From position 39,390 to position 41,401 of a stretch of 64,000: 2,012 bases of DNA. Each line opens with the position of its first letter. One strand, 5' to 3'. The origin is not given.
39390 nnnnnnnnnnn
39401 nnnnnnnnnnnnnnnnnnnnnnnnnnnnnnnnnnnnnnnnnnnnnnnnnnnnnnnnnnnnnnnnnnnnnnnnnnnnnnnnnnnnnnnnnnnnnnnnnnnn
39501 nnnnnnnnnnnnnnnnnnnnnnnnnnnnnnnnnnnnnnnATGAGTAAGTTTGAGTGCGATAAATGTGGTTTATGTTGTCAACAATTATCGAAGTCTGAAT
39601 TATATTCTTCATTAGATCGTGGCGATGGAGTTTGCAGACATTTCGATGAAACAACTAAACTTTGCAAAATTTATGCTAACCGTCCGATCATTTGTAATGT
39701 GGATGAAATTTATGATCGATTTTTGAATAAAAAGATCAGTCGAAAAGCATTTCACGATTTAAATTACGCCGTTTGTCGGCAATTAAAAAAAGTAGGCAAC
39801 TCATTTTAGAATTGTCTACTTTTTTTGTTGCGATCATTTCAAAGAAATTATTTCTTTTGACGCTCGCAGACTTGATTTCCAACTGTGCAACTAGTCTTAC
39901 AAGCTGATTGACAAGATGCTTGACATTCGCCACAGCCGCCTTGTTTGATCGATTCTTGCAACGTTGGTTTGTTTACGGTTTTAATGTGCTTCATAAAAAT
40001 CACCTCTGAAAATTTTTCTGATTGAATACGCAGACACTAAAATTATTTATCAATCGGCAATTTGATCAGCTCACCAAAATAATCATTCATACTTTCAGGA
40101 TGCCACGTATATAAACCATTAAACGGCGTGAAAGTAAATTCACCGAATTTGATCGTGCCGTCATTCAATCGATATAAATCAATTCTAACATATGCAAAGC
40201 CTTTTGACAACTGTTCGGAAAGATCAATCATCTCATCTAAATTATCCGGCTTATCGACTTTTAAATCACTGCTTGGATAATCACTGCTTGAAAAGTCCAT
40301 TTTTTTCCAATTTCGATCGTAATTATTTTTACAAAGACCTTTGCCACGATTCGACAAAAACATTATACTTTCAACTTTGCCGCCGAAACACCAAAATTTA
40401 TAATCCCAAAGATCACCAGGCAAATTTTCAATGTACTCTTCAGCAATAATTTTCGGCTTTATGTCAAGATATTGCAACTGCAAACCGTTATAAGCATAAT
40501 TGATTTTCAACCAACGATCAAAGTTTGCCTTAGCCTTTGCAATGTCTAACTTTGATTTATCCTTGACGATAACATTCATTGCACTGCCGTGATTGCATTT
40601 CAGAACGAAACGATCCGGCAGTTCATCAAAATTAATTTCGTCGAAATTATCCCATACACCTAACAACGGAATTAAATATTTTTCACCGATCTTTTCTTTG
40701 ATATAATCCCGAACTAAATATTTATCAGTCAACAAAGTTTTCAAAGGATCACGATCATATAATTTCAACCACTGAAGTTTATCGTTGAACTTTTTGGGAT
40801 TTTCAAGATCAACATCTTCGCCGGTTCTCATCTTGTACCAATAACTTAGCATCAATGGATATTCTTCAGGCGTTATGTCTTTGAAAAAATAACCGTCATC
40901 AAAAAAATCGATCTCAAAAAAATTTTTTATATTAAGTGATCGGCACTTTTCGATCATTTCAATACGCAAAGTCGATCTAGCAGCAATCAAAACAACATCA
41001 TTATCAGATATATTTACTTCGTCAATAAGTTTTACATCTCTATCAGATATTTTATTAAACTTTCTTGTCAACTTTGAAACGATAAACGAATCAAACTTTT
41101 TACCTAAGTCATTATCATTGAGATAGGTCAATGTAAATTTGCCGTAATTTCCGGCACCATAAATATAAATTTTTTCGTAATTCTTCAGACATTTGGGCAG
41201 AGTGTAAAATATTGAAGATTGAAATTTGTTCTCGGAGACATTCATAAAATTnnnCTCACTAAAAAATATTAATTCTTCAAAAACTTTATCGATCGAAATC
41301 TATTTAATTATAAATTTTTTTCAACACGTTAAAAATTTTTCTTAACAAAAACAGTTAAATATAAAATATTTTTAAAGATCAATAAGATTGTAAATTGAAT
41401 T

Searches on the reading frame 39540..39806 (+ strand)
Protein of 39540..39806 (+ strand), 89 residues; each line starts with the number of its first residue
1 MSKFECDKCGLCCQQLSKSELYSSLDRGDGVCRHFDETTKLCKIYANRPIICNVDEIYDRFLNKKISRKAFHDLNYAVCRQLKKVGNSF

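Call 49: search_protein_families(library=pfam, proteins=[window:39540-39806:+], max_evalue=0.001)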
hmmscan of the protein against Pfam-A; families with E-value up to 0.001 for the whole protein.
window:39540-39806:+ (89 aa): 1 family
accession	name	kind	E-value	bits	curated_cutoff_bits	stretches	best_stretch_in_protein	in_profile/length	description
PF03692.20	CxxCxxCC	-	2e-07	32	23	1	5-58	1-72/85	Putative zinc- or iron-chelating domain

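Call 60: search_protein_families(library=ncbifam, proteins=[window:39540-39806:+], max_evalue=0.01)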
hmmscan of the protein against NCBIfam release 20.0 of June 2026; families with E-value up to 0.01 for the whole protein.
window:39540-39806:+ (89 aa): 4 families
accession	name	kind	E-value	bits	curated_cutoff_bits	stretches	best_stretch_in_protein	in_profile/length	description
NF003504.0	PRK05170.2-2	equivalog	0.00027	20.9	150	1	6-53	20-66/104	YcgN family cysteine cluster protein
NF003507.0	PRK05170.2-5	equivalog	0.00036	20.4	170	1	6-49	24-67/146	YcgN family cysteine cluster protein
NF003501.0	PRK05170.1-5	equivalog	0.0021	17.7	167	1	6-49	25-68/160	YcgN family cysteine cluster protein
NF003502.0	PRK05170.1-6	equivalog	0.0028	17.9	250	1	6-49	26-69/149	YcgN family cysteine cluster protein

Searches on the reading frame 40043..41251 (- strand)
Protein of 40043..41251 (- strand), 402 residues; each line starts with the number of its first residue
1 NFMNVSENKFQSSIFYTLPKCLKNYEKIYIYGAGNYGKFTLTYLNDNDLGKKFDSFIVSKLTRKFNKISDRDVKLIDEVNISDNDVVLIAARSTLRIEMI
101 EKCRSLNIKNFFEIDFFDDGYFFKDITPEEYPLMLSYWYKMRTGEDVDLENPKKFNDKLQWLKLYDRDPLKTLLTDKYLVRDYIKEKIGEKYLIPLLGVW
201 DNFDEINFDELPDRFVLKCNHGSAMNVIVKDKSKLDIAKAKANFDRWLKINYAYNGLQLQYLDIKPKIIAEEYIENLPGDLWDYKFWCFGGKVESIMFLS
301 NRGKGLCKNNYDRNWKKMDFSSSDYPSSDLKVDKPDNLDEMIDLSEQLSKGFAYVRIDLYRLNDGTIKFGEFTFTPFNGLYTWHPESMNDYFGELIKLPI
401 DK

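Call 49: search_protein_families(library=pfam, proteins=[window:40043-41251:-], max_evalue=0.001)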
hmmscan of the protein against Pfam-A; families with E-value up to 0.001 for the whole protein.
window:40043-41251:- (402 aa): 1 family
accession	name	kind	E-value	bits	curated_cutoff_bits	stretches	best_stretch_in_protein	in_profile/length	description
PF14305.11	ATPgrasp_TupA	-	3.8e-61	207.1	25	1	158-397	2-241/241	TupA-like ATPgrasp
